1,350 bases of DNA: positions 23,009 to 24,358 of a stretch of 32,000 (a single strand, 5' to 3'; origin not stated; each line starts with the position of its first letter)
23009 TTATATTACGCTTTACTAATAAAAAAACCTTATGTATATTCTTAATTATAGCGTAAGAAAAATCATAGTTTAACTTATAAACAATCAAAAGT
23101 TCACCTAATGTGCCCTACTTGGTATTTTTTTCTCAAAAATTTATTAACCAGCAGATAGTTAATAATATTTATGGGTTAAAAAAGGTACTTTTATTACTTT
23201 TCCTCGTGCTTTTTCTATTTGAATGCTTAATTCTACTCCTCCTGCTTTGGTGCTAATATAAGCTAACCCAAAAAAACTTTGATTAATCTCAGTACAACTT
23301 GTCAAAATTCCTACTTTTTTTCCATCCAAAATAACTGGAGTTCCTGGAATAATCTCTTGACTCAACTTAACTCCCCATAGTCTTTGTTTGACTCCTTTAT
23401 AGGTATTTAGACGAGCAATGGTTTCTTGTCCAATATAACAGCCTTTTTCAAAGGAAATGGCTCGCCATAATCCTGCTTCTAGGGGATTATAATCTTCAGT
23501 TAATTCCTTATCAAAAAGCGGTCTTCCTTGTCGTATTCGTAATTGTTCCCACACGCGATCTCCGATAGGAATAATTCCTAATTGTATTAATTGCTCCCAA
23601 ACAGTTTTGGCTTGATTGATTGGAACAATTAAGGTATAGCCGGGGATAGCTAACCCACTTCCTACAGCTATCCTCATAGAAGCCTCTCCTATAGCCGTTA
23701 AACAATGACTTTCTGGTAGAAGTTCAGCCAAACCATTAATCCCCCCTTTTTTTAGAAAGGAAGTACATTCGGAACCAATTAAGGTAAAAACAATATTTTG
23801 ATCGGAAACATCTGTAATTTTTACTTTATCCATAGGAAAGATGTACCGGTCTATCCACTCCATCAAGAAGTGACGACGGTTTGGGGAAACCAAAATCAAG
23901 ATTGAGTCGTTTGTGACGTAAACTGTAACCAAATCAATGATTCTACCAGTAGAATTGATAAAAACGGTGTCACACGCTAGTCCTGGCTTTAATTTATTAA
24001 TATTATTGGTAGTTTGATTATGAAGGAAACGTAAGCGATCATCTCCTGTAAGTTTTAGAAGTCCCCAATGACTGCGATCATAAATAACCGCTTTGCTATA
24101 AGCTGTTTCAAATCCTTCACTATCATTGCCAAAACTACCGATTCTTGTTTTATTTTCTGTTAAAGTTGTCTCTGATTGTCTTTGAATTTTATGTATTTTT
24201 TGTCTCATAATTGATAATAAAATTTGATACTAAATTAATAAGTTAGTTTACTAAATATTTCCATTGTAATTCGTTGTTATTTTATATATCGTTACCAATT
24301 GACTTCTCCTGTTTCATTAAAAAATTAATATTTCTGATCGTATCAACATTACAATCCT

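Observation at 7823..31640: Population of long, mismatch-free hairpin inverted repeats with mutually unrelated sequences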

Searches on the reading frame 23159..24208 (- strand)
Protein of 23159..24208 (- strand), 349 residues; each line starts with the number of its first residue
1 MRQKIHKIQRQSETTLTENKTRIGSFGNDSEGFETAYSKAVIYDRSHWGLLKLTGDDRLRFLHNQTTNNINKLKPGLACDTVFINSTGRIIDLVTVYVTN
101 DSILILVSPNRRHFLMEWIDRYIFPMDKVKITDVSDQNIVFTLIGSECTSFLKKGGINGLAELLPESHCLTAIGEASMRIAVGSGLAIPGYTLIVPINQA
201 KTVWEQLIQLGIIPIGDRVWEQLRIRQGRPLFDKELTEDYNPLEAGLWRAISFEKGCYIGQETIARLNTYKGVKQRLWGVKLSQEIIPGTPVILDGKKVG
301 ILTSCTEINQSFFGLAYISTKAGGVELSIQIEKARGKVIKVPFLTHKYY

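Call 12: find_homologous_proteins(query=window:23159-24208:-, max_evalue=1e-30)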
Query window:23159-24208:- (349 aa): 4194 proteins with E <= 1e-30 among 6957 candidates; the best 120 are listed.
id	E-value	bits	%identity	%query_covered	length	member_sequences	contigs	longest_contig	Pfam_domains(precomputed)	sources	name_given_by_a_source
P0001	3.6e-233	791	100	100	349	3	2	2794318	PF01571.27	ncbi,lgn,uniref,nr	ncbi:CAF17-like 4Fe-4S cluster assembly/insertion protein YgfZ [cyanobacterium endosymbiont of Epith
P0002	6.9e-221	750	95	100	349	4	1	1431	PF01571.27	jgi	jgi:tRNA-modifying protein YgfZ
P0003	2.9e-204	696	87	100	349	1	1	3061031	PF01571.27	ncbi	ncbi:MAG: YgfZ/GcvT domain-containing protein [cyanobacterium endosymbiont of Rhopalodia yunnanensis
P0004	3.5e-202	689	86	100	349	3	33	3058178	PF01571.27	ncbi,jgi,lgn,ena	ncbi:MAG: folate-binding protein YgfZ [cyanobacterium endosymbiont of Rhopalodia gibba]|jgi:folate-b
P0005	2.2e-199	680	85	100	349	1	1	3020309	PF01571.27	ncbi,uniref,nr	ncbi:aminomethyl transferase, glycine cleavage T protein [cyanobacterium endosymbiont of Rhopalodia 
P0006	1.9e-198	676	84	100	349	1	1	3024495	PF01571.27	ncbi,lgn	ncbi:MAG: YgfZ/GcvT domain-containing protein [cyanobacterium endosymbiont of Rhopalodia sterrenberg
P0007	2.2e-198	676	85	100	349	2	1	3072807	PF01571.27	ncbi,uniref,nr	ncbi:CAF17-like 4Fe-4S cluster assembly/insertion protein YgfZ [cyanobacterium endosymbiont of Epith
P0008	9.0e-188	641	79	100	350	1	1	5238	PF01571.27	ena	-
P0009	1.2e-180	618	76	100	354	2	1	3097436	PF01571.27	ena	-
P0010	2.8e-175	600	75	100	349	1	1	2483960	PF01571.27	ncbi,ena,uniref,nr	ncbi:YgfZ/GcvT domain-containing protein [Cyanobacterium sp. uoEpiScrs1]|uniref:CAF17-like 4Fe-4S cl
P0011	3.9e-171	587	73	100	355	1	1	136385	PF01571.27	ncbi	-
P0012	3.6e-169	580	73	100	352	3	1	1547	PF01571.27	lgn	-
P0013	1.1e-162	559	70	100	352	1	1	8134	PF01571.27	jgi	jgi:folate-binding protein YgfZ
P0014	1.1e-160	552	70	100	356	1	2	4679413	PF01571.27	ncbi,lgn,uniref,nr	ncbi:folate-binding protein YgfZ [Rippkaea orientalis PCC 8801]|uniref:Folate-binding protein YgfZ n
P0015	1.4e-156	539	67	100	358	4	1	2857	PF01571.27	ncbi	ncbi:MAG: folate-binding protein [Crocosphaera sp.]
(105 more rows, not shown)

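Call 14: find_encoding_contigs(protein=P0001, flank=10000, max_places=3)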
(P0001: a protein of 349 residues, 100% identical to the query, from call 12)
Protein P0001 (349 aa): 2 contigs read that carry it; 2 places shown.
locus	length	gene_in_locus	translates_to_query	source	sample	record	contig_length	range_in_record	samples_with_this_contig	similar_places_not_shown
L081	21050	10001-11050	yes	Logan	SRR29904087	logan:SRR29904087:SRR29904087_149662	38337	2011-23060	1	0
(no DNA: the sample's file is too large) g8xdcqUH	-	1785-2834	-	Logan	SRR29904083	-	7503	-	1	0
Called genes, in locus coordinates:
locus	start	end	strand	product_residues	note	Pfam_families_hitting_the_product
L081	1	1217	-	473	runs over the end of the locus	PF03446:NAD_binding_2, PF00393:6PGD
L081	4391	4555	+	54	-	PF02283:CobU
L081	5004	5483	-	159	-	-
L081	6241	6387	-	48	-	-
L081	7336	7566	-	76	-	PF00005:ABC_tran (weak), PF13304:AAA_21 (weak)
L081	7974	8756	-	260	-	PF06182:ABC2_membrane_6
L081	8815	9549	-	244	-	-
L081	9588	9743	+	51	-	-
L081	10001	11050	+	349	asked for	PF01571:GCV_T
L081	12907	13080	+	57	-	PF01408:GFO_IDH_MocA (weak)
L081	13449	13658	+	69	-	-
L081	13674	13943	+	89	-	-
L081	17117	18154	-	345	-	PF00044:Gp_dh_N, PF02800:Gp_dh_C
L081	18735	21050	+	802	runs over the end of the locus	PF09364:XFP_N, PF03894:XFP, PF09363:XFP_C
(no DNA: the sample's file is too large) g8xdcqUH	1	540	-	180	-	?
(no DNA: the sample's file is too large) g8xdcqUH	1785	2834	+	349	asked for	PF01571:GCV_T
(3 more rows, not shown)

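Call 15: find_encoding_contigs(protein=P0003, flank=10000, max_places=2)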
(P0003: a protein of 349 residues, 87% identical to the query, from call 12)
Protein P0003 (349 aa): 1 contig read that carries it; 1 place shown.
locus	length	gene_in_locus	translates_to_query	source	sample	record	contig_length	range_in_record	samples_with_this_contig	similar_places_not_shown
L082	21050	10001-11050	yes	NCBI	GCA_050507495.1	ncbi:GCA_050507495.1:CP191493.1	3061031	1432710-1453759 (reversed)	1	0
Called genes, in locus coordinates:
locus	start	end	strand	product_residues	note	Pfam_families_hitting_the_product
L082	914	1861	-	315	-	PF12849:PBP_like_2, PF13531:SBP_bac_11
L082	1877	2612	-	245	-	PF03446:NAD_binding_2, PF00393:6PGD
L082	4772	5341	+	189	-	PF02283:CobU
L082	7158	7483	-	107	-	PF06182:ABC2_membrane_6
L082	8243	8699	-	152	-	PF06182:ABC2_membrane_6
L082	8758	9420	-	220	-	-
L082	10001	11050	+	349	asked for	PF01571:GCV_T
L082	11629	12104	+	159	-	PF01408:GFO_IDH_MocA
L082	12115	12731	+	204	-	PF02894:GFO_IDH_MocA_C, PF22725:GFO_IDH_MocA_C3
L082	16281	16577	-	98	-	PF02896:PEP-utilizers_C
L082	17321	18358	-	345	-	PF00044:Gp_dh_N, PF02800:Gp_dh_C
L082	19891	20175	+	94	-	PF04020:Phage_holin_4_2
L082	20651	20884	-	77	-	-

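Call 16: find_encoding_contigs(protein=P0007, flank=10000, max_places=2)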
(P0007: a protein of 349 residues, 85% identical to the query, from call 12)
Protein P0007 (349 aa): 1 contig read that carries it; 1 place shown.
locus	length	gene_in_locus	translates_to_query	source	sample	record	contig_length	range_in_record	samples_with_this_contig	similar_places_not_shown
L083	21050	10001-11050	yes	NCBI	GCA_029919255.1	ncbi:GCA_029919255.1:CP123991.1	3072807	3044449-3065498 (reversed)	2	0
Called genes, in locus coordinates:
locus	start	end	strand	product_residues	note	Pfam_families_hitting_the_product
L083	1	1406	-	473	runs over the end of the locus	PF03446:NAD_binding_2, PF00393:6PGD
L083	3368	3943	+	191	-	PF02283:CobU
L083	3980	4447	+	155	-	-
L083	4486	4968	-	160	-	-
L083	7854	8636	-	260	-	PF06182:ABC2_membrane_6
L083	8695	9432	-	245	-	-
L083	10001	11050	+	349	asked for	PF01571:GCV_T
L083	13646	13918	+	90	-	PF20143:NAD_kinase_C (weak)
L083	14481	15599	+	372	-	PF01408:GFO_IDH_MocA, PF02894:GFO_IDH_MocA_C, PF22725:GFO_IDH_MocA_C3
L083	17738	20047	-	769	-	PF01326:PPDK_N, PF00391:PEP-utilizers, PF02896:PEP-utilizers_C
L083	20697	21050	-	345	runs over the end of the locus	PF00044:Gp_dh_N, PF02800:Gp_dh_C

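Call 24: find_encoding_contigs(protein=P0005, flank=10000, max_places=1)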
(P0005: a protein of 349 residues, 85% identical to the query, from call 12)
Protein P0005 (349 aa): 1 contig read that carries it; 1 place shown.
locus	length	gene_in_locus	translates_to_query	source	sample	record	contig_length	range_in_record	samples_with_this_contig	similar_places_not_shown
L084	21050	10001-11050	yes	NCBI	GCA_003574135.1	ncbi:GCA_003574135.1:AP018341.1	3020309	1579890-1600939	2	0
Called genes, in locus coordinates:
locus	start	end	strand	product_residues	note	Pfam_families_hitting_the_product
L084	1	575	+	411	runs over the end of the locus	PF00155:Aminotran_1_2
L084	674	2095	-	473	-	PF03446:NAD_binding_2, PF00393:6PGD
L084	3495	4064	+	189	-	PF02283:CobU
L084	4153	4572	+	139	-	-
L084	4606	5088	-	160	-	-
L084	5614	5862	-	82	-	-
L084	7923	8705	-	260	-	PF06182:ABC2_membrane_6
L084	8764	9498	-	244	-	-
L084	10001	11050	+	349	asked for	PF01571:GCV_T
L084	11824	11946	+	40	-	PF01610:DDE_Tnp_ISL3 (weak)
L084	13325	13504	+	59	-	-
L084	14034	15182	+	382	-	PF01408:GFO_IDH_MocA, PF22725:GFO_IDH_MocA_C3, PF02894:GFO_IDH_MocA_C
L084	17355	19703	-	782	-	PF01326:PPDK_N, PF00391:PEP-utilizers, PF02896:PEP-utilizers_C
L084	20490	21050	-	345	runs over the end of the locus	PF00044:Gp_dh_N, PF02800:Gp_dh_C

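Call 25: find_encoding_contigs(protein=P0006, flank=10000, max_places=1)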
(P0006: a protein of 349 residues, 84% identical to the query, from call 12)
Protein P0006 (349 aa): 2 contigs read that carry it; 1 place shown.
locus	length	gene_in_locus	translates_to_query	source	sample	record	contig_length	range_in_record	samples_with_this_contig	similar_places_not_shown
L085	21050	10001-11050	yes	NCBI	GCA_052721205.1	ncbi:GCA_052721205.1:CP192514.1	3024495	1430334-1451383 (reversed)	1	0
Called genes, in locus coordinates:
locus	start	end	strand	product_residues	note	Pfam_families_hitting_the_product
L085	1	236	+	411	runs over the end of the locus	PF00155:Aminotran_1_2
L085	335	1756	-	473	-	PF03446:NAD_binding_2, PF00393:6PGD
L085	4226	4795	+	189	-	PF02283:CobU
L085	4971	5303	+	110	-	-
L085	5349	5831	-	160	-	-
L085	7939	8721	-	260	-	PF06182:ABC2_membrane_6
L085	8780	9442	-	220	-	-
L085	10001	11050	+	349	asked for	PF01571:GCV_T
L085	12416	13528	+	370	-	PF01408:GFO_IDH_MocA, PF02894:GFO_IDH_MocA_C, PF22725:GFO_IDH_MocA_C3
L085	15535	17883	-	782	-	PF01326:PPDK_N, PF00391:PEP-utilizers, PF02896:PEP-utilizers_C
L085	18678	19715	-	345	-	PF00044:Gp_dh_N, PF02800:Gp_dh_C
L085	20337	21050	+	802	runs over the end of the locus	PF09364:XFP_N, PF03894:XFP, PF09363:XFP_C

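Call 26: find_encoding_contigs(protein=P0009, flank=10000, max_places=1)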
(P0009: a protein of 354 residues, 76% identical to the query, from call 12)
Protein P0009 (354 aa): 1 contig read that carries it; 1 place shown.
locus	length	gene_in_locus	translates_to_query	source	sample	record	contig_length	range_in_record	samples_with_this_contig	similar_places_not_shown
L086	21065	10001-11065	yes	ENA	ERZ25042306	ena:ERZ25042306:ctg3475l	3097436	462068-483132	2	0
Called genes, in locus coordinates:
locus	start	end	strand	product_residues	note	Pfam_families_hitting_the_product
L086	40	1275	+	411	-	PF00155:Aminotran_1_2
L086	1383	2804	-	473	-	PF03446:NAD_binding_2, PF00393:6PGD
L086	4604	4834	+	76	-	-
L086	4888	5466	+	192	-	PF02283:CobU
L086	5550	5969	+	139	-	-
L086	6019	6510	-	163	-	-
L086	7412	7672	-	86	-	PF00005:ABC_tran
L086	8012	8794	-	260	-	PF06182:ABC2_membrane_6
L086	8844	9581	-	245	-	-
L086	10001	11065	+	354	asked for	PF01571:GCV_T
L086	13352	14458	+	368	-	PF01408:GFO_IDH_MocA, PF02894:GFO_IDH_MocA_C, PF22725:GFO_IDH_MocA_C3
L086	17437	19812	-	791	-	PF01326:PPDK_N, PF00391:PEP-utilizers, PF02896:PEP-utilizers_C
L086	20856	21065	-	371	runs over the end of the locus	PF00044:Gp_dh_N, PF02800:Gp_dh_C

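Call 27: find_encoding_contigs(protein=P0010, flank=10000, max_places=1)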
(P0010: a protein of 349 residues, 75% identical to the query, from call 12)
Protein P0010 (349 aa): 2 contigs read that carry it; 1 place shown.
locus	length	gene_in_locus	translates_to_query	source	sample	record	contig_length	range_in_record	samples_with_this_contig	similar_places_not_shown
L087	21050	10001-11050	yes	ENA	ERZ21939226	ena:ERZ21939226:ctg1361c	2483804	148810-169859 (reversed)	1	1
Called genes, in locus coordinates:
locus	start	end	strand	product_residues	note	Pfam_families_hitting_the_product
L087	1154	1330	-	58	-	-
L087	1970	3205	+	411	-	PF00155:Aminotran_1_2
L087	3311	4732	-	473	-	PF03446:NAD_binding_2, PF00393:6PGD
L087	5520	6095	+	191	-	PF02283:CobU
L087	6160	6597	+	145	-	-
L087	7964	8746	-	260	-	PF06182:ABC2_membrane_6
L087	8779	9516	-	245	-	-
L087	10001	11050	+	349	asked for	PF01571:GCV_T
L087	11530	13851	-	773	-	PF01326:PPDK_N, PF00391:PEP-utilizers, PF02896:PEP-utilizers_C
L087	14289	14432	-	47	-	-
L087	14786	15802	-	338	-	PF00044:Gp_dh_N, PF02800:Gp_dh_C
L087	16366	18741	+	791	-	PF09364:XFP_N, PF03894:XFP, PF09363:XFP_C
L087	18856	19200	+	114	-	PF04020:Phage_holin_4_2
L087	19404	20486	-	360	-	PF01699:Na_Ca_ex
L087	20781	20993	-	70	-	-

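Call 52: find_encoding_contigs(protein=P0002, flank=10000, max_places=5)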
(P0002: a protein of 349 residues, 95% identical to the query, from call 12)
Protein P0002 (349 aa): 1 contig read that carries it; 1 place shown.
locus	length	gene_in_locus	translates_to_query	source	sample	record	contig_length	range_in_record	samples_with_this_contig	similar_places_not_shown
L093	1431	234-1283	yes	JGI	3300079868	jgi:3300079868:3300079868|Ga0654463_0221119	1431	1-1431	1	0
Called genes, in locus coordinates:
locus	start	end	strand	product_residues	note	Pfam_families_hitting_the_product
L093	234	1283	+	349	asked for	PF01571:GCV_T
